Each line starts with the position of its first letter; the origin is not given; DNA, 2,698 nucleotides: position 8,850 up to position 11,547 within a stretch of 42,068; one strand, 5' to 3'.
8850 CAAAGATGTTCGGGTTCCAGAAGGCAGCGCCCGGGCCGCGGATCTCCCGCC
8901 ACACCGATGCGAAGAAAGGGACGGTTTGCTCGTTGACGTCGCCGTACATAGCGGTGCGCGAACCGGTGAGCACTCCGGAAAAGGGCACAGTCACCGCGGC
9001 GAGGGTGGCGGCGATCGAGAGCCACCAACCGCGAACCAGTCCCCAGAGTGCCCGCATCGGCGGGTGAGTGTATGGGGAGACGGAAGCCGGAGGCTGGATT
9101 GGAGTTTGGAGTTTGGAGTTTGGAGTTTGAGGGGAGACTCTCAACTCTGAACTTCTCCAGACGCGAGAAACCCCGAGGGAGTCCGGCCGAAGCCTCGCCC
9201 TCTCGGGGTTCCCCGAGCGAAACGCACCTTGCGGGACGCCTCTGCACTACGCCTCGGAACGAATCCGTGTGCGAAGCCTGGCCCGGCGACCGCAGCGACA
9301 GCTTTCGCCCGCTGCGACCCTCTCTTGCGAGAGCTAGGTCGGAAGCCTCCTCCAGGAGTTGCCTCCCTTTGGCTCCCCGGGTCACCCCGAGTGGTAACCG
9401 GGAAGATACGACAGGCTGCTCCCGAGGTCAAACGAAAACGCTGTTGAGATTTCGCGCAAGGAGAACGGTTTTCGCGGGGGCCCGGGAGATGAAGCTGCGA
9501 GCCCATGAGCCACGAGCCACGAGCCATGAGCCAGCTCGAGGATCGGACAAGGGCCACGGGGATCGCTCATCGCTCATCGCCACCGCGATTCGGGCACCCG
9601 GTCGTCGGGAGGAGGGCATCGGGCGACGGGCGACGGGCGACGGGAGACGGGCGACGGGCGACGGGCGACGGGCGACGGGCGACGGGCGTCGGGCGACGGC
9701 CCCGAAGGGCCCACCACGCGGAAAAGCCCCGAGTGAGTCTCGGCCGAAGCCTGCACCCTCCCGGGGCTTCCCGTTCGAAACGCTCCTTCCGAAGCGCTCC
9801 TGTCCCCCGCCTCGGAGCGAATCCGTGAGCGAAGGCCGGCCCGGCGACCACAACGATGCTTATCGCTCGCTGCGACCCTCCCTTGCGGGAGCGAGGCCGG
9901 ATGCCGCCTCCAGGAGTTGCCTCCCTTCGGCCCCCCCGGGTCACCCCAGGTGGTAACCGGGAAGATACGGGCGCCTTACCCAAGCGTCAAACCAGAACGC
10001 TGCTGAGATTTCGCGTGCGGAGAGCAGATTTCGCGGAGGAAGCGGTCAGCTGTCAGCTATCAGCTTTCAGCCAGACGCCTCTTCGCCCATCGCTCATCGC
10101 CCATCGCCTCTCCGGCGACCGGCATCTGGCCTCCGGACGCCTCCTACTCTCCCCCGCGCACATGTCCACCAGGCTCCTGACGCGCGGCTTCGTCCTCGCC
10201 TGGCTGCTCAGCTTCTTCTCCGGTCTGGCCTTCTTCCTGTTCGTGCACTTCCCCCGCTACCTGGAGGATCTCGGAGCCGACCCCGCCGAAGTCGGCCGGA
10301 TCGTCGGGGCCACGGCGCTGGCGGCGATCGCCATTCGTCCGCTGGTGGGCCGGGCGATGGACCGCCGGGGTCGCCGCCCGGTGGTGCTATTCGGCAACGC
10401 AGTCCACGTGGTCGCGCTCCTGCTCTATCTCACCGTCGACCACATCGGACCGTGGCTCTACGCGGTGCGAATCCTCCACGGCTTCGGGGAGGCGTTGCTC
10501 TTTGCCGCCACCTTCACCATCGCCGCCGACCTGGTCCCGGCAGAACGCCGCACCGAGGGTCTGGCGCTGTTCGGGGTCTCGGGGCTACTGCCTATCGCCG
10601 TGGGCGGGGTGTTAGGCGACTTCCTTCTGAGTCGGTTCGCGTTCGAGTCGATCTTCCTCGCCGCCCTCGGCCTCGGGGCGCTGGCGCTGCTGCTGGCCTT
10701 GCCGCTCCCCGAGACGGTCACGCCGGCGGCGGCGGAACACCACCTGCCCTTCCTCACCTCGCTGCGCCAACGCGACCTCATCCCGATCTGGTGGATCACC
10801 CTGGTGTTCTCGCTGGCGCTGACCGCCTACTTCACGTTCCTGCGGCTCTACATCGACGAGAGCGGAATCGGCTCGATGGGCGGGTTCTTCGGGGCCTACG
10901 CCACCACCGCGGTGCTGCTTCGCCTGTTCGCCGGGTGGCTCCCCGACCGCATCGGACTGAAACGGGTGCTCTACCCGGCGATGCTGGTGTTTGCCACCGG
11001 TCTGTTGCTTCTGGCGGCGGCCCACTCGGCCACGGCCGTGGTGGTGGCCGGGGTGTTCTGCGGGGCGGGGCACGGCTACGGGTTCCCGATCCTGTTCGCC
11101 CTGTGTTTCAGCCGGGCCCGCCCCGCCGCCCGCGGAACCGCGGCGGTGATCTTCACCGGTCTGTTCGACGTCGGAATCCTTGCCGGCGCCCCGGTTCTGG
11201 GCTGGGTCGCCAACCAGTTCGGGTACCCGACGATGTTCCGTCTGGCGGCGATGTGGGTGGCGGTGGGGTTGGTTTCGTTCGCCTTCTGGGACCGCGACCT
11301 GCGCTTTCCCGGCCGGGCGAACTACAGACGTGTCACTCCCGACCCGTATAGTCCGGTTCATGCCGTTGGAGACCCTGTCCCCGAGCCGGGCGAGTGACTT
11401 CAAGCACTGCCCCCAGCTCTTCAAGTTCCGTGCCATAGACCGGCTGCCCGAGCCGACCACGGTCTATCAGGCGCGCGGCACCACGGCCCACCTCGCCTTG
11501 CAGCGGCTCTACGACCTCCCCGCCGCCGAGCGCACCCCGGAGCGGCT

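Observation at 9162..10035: Two diverged tandem copies of a ~315-bp hairpin-rich element in the only large gene-free gap (candidate new structured RNA or MITE/BIME-like family)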

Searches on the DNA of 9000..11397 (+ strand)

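Call 7: search_rna_families(source=window, start=9000, end=10200, threshold=evalue, max_evalue=10, show_alignments=3)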
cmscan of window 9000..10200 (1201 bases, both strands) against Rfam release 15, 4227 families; matches with E-value up to 10: 4.
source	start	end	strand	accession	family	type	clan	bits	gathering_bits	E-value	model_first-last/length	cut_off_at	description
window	9095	9159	+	RF03808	mir-3957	Gene; miRNA;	-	19.1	84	1.7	1-77/77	no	mir-3957 microRNA precursor family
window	9164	9215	-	RF00863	mir-BART17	Gene; miRNA;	-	18.3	70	2.1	1-81/81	no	mir-BART17 microRNA precursor family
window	9555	9604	+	RF03333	mir-2820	Gene; miRNA;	-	17.6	84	1.6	17-66/83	no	mir-2820 microRNA precursor family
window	9779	9910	-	RF02828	Scr3920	Gene; sRNA;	-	13.5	88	9.7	1-125/125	no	Streptomyces RNA 3920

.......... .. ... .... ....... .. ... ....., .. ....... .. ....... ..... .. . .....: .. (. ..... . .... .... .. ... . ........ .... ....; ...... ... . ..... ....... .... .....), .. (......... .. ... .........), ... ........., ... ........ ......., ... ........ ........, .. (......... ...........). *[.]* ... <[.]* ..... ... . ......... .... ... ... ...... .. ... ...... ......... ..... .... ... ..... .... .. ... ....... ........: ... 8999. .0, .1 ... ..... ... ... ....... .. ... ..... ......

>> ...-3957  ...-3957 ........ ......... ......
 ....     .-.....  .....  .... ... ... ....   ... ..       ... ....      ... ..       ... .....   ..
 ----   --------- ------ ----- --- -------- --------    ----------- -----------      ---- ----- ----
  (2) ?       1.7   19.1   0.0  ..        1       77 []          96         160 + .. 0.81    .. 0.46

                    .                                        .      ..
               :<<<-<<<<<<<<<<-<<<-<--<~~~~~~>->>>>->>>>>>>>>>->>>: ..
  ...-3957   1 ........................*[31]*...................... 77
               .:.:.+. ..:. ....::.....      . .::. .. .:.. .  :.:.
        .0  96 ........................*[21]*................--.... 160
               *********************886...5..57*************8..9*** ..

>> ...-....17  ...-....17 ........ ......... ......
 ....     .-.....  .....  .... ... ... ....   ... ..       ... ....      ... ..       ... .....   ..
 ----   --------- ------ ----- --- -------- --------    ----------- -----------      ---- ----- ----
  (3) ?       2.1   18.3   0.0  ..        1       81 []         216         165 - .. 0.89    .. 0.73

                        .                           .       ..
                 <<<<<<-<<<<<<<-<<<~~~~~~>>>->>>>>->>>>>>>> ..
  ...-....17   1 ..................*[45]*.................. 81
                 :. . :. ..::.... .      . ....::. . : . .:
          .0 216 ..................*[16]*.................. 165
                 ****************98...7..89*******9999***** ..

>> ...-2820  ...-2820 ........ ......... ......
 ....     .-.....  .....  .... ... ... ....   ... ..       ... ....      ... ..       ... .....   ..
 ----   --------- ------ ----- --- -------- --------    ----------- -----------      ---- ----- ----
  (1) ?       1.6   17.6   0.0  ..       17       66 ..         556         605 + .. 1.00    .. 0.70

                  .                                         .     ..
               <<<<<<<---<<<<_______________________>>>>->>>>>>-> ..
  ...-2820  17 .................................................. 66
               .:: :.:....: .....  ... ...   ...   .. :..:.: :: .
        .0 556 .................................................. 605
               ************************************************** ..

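Call 23: search_dna_similar(query=window:9140-10060:+, collection=plasmids, mode=distant, max_evalue=0.01)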
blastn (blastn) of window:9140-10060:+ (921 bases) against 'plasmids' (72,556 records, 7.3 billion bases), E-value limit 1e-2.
No match.

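Call 24: search_dna_similar(query=window:9140-10060:+, collection=phages, mode=distant, max_evalue=0.01)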
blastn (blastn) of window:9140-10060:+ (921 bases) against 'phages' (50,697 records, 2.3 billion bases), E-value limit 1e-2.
No match.
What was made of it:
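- Tried and rejected: Nothing was found (calls 23, 24).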

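Call 70: search_rna_families(source=L017, start=3270, end=3875, threshold=evalue, max_evalue=10)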
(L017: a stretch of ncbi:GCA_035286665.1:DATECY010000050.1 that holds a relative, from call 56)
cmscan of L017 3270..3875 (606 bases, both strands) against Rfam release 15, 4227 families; matches with E-value up to 10: 6.
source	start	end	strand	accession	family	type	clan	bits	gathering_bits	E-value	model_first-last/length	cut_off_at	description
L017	3330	3397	-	RF04026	mir-8499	Gene; miRNA;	-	15.5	100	4.8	1-77/77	no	mir-8499 microRNA precursor family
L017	3333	3408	-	RF00783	mir-484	Gene; miRNA;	-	15.2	40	4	1-67/67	no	mir-484 microRNA precursor family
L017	3579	3728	-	RF01867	CC2171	Gene; sRNA;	-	14.8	75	0.84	1-159/159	no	caulobacter sRNA CC2171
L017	3461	3522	+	RF02440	SpF59_sRNA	Gene; sRNA;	-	14.8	37.2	5.3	1-54/54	no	Streptococcus sRNA SpF59 (ldcC RNA)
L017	3490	3515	+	RF01370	CRISPR-DR57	Gene; CRISPR;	-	13.3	39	9.4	5-30/37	no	CRISPR RNA direct repeat element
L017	3574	3660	-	RF02871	ncS54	Gene; sRNA;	-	12.5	43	7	1-79/79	no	Burkholderia sRNA 54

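Call 71: search_rna_families(source=L009, start=7346, end=8000, threshold=evalue, max_evalue=10)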
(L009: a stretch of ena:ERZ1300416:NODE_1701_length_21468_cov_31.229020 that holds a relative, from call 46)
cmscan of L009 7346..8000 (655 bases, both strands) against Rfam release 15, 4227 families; matches with E-value up to 10: 4.
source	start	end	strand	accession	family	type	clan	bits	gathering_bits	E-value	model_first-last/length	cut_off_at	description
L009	7619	7672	-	RF00863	mir-BART17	Gene; miRNA;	-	19.2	70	0.66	1-81/81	no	mir-BART17 microRNA precursor family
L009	7462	7558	-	RF03829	mir-1257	Gene; miRNA;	-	16.4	50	4.8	1-118/118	no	mir-1257 microRNA precursor family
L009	7416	7482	-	RF03587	mir-1202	Gene; miRNA;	-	15.5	80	5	1-80/80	no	mir-1202 microRNA precursor family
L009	7508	7544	-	RF00498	EAV_LTH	Cis-reg; leader;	-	12.6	70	9.9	1-45/45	no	Equine arteritis virus leader TRS hairpin (LTH)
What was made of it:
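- On Any Rfam 15 family (4227 covariance models): No hit reaches a third of its family's gathering score; the only recurring model is mir-BART17, at 18-19 bits against 70 on the P8 hairpin of window and L009 (calls 7, 70, 71).
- No Rfam hit was found (calls 7, 70, 71).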

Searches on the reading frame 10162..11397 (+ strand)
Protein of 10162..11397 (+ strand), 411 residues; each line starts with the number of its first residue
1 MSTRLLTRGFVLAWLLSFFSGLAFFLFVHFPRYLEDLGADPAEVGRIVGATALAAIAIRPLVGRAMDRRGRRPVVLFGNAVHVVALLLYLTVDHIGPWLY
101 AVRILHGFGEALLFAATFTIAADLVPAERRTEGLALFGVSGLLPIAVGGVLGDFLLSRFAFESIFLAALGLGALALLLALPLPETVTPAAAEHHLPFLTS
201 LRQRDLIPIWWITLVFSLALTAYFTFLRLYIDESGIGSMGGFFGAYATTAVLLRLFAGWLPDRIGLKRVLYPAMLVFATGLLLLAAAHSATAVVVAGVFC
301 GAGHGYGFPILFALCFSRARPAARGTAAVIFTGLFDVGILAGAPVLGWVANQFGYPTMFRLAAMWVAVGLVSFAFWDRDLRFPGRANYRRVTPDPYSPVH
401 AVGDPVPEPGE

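Call 18: search_protein_families(library=pfam, proteins=[window:10162-11397:+])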
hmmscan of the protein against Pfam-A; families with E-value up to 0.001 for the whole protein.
window:10162-11397:+ (411 aa): 5 families
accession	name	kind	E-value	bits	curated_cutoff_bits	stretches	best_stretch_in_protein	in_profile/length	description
PF07690.21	MFS_1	-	4.1e-48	164.5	33.4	2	14-247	2-248/347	Major Facilitator Superfamily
PF12832.13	MFS_1_like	-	2.5e-15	56.9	25.2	2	10-154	218-360/373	MFS_1 like family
PF06779.20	MFS_4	-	5.1e-08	33.1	26.3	1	67-367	54-357/364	Uncharacterised MFS-type transporter YbfB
PF00083.30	Sugar_tr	-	3.5e-06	26.6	22.3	1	9-155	13-157/452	Sugar (and other) transporter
PF13347.12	MFS_2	-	0.00057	19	27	0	11-150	228-372/427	MFS/sugar transport protein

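Call 44: find_homologous_proteins(query=window:10162-11397:+, max_evalue=1e-40)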
Query window:10162-11397:+ (411 aa): 379 proteins with E <= 1e-40 among 8000 candidates; the best 120 are listed.
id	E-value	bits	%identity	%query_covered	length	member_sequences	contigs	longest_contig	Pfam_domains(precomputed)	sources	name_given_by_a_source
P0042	5.5e-263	891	100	100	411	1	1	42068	PF06779.21,PF00083.31,PF12832.14,PF07690.22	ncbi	-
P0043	5.5e-217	739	83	100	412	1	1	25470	PF12832.14,PF07690.22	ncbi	-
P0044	7.4e-215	732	83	99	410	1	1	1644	PF12832.14,PF07690.22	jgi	jgi:MFS family permease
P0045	1.2e-182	626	71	99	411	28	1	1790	PF12832.14,PF07690.22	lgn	-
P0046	1.2e-178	613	69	99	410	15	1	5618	PF12832.14,PF07690.22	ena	-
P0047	2.6e-177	608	74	93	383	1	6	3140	PF12832.14,PF07690.22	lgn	-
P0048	1.2e-174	599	67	100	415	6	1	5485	PF12832.14,PF07690.22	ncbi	-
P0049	7.3e-171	587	72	91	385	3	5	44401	PF12832.14,PF07690.22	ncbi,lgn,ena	ncbi:MAG: MFS transporter [Actinomycetota bacterium]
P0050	9.3e-170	583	71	93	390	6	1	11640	PF12832.14,PF07690.22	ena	-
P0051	2.6e-168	579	70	96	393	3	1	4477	PF00083.31,PF12832.14,PF07690.22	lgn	-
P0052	2.0e-167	576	69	93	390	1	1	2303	PF12832.14,PF07690.22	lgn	-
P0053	9.8e-167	573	70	91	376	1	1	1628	PF12832.14,PF07690.22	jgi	jgi:MFS family permease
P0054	2.3e-155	536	64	92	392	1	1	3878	PF00083.31,PF12832.14,PF07690.22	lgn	-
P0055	4.8e-155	535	65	96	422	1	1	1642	PF00083.31,PF12832.14,PF07690.22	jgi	jgi:MFS family permease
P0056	2.7e-154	532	66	91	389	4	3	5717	PF12832.14,PF07690.22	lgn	-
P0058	1.1e-151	524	63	95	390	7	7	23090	PF12832.14,PF07690.22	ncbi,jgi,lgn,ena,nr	ncbi:MAG TPA: MFS transporter [Acidimicrobiia bacterium]|nr:MFS transporter [Acidimicrobiia bacteriu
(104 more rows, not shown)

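Call 45: find_encoding_contigs(protein=P0043, flank=8000, max_places=3)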
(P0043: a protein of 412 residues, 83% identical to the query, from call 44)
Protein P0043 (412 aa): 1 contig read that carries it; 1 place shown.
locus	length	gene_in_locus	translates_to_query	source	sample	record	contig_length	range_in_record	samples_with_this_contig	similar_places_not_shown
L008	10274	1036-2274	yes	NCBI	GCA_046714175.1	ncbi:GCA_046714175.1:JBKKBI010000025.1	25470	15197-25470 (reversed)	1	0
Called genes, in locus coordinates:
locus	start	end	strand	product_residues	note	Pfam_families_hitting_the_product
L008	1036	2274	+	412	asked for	PF07690:MFS_1, PF12832:MFS_1_like, PF07690:MFS_1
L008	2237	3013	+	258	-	PF12705:PDDEXK_1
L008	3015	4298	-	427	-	PF02812:ELFV_dehydrog_N, PF00208:ELFV_dehydrog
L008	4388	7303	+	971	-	PF00580:UvrD-helicase, PF13245:AAA_19, PF13361:UvrD_C, PF13538:UvrD_C_2 (faint), PF12705:PDDEXK_1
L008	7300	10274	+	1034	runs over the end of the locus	PF00580:UvrD-helicase, PF13245:AAA_19, PF13361:UvrD_C, PF13538:UvrD_C_2 (faint), PF12705:PDDEXK_1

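Call 46: find_encoding_contigs(protein=P0049, flank=8000, max_places=5)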
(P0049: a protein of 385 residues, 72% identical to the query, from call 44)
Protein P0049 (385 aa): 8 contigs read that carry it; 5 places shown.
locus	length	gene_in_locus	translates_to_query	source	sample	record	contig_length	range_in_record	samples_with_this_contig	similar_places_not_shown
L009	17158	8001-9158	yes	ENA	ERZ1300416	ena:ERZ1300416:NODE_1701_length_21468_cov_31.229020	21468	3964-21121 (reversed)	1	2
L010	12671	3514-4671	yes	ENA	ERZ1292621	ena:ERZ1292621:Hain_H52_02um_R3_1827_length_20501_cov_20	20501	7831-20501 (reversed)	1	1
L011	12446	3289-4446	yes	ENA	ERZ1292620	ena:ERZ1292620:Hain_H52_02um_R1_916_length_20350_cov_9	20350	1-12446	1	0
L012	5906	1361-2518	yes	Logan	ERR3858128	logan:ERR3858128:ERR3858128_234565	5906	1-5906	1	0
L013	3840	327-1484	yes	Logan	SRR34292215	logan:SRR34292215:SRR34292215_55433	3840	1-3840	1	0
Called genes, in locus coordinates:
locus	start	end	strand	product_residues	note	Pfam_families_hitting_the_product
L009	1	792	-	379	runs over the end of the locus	?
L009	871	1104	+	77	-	PF01037:AsnC_trans_reg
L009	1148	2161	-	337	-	PF01820:Dala_Dala_lig_N, PF02786:CPSase_L_D2, PF02222:ATP-grasp, PF07478:Dala_Dala_lig_C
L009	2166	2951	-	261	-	PF00106:adh_short, PF13561:adh_short_C2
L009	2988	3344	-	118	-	-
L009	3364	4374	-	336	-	PF02720:DUF222, PF01844:HNH (weak)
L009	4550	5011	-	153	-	PF04073:tRNA_edit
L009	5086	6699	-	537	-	PF00501:AMP-binding, PF13193:AMP-binding_C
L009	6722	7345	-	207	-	PF03703:bPH_2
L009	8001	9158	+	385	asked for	PF07690:MFS_1, PF12832:MFS_1_like, PF07690:MFS_1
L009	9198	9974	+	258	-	PF12705:PDDEXK_1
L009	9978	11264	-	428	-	PF02812:ELFV_dehydrog_N, PF00208:ELFV_dehydrog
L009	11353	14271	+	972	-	PF00580:UvrD-helicase, PF13245:AAA_19, PF13361:UvrD_C, PF13538:UvrD_C_2 (faint), PF12705:PDDEXK_1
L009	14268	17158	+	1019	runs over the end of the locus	PF00580:UvrD-helicase, PF13245:AAA_19, PF13361:UvrD_C, PF13538:UvrD_C_2 (faint), PF12705:PDDEXK_1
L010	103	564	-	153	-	PF04073:tRNA_edit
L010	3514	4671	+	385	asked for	PF07690:MFS_1, PF12832:MFS_1_like, PF07690:MFS_1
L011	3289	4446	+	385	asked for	PF07690:MFS_1, PF12832:MFS_1_like, PF07690:MFS_1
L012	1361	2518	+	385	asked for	PF07690:MFS_1, PF12832:MFS_1_like, PF07690:MFS_1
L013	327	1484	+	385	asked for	PF07690:MFS_1, PF12832:MFS_1_like, PF07690:MFS_1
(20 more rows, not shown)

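Call 47: find_encoding_contigs(protein=P0042, flank=1500, max_places=3)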
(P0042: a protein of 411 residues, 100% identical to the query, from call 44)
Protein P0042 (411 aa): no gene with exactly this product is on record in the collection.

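Call 50: find_encoding_contigs(protein=P0050, flank=5000, max_places=4)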
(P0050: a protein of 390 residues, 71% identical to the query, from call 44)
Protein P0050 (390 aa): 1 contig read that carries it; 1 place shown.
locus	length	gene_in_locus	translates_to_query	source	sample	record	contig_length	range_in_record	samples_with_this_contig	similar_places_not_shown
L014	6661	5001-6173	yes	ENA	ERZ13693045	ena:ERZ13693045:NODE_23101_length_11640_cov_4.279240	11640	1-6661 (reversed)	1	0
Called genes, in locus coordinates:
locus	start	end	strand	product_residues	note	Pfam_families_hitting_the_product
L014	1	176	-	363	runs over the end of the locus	PF02720:DUF222, PF01844:HNH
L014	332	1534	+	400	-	PF07690:MFS_1, PF12832:MFS_1_like (weak), PF07690:MFS_1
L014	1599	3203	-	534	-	PF00501:AMP-binding, PF13193:AMP-binding_C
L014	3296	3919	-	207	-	PF03703:bPH_2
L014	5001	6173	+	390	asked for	PF07690:MFS_1, PF12832:MFS_1_like, PF07690:MFS_1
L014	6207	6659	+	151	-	?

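Call 51: find_encoding_contigs(protein=P0046, flank=5000, max_places=4)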
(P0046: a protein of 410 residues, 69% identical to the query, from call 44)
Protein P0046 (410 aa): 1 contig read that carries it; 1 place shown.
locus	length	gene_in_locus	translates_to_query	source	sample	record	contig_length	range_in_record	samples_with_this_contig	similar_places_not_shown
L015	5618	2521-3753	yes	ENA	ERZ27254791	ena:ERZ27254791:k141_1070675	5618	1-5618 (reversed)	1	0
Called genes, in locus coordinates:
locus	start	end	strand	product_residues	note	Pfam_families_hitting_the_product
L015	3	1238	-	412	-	?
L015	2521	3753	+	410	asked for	PF07690:MFS_1, PF12832:MFS_1_like, PF07690:MFS_1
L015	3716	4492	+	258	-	PF12705:PDDEXK_1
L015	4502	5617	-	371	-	?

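Call 52: find_encoding_contigs(protein=P0048, flank=5000, max_places=4)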
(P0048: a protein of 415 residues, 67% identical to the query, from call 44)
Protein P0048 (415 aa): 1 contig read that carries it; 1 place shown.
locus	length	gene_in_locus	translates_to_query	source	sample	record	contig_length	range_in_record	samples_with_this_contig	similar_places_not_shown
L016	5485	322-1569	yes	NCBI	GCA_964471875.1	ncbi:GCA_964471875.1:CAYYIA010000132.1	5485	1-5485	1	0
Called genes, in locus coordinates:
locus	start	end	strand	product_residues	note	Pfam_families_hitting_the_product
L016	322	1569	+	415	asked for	PF07690:MFS_1, PF12832:MFS_1_like, PF07690:MFS_1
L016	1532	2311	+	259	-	PF12705:PDDEXK_1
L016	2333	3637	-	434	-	PF02812:ELFV_dehydrog_N, PF00208:ELFV_dehydrog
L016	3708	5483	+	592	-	?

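Call 56: find_encoding_contigs(protein=P0058, flank=5000, max_places=6)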
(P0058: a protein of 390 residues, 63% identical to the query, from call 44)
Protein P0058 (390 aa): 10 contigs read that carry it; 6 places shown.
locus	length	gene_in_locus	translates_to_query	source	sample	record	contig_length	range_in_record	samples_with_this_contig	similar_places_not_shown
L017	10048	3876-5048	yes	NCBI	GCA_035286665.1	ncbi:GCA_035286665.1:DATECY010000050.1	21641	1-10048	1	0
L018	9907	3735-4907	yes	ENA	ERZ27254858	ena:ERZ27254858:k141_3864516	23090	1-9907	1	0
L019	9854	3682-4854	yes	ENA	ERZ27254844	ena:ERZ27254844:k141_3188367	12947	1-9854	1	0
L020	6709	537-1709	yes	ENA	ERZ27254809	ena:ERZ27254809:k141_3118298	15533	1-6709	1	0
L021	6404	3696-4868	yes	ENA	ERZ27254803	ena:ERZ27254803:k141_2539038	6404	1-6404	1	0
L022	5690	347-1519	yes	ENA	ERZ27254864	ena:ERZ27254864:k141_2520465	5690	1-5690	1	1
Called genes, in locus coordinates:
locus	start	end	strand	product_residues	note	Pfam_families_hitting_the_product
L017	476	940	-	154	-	PF04073:tRNA_edit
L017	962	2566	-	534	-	PF00501:AMP-binding, PF13193:AMP-binding_C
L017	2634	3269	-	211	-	PF03703:bPH_2, PF09851:SHOCT (weak)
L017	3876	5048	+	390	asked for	PF07690:MFS_1, PF12832:MFS_1_like, PF07690:MFS_1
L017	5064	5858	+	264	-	PF12705:PDDEXK_1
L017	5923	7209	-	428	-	PF02812:ELFV_dehydrog_N, PF00208:ELFV_dehydrog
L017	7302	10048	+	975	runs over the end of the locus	PF00580:UvrD-helicase, PF13245:AAA_19, PF13361:UvrD_C, PF13538:UvrD_C_2 (faint), PF12705:PDDEXK_1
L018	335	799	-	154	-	PF04073:tRNA_edit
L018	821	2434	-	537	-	PF00501:AMP-binding, PF13193:AMP-binding_C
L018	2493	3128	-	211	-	PF03703:bPH_2, PF09851:SHOCT (weak)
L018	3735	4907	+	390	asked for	PF07690:MFS_1, PF12832:MFS_1_like, PF07690:MFS_1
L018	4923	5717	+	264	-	PF12705:PDDEXK_1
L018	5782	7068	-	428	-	PF02812:ELFV_dehydrog_N, PF00208:ELFV_dehydrog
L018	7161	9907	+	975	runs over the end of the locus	PF00580:UvrD-helicase, PF13245:AAA_19, PF13361:UvrD_C, PF13538:UvrD_C_2 (faint), PF12705:PDDEXK_1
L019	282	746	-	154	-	PF04073:tRNA_edit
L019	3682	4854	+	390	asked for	PF07690:MFS_1, PF12832:MFS_1_like, PF07690:MFS_1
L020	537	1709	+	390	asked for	PF07690:MFS_1, PF12832:MFS_1_like, PF07690:MFS_1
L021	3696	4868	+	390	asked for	PF07690:MFS_1, PF12832:MFS_1_like, PF07690:MFS_1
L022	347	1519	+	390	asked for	PF07690:MFS_1, PF12832:MFS_1_like, PF07690:MFS_1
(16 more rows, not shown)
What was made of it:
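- The RNA points toward that operon in every locus (calls 46, 50, 56).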

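Call 89: list_cluster_members(proteins=[P0042, P0043, P0049, P0058, P0048])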
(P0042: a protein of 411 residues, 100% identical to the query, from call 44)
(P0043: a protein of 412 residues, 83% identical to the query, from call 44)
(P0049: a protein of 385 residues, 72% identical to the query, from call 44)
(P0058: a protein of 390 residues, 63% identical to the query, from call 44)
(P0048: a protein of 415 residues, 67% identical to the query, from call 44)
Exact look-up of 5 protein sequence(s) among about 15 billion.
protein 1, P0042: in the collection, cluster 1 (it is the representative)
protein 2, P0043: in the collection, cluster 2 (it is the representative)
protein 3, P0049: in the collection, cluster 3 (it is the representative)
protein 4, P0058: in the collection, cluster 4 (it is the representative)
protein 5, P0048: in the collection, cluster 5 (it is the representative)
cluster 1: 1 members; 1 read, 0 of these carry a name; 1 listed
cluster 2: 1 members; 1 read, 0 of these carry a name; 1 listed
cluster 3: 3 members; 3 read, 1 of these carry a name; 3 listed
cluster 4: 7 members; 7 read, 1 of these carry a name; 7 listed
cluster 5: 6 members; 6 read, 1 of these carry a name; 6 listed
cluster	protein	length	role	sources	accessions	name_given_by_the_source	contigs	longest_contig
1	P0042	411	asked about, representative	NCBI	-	-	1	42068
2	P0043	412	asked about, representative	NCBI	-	-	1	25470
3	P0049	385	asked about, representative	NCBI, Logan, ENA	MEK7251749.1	MAG: MFS transporter [Actinomycetota bacterium]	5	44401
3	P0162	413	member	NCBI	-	-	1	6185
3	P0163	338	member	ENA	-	-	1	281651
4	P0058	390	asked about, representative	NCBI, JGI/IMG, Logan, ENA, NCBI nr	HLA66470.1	MAG TPA: MFS transporter [Acidimicrobiia bacterium] | MFS transporter [Acidimicrobiia bacterium]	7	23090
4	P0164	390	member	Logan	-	-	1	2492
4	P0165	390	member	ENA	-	-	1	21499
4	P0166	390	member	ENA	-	-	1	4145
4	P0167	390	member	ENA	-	-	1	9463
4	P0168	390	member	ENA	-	-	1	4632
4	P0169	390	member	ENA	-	-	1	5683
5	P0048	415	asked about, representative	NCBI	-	-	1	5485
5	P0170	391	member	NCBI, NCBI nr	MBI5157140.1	MAG: MFS transporter [Acidimicrobiia bacterium] | MFS transporter [Acidimicrobiia bacterium]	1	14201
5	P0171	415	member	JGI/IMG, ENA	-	-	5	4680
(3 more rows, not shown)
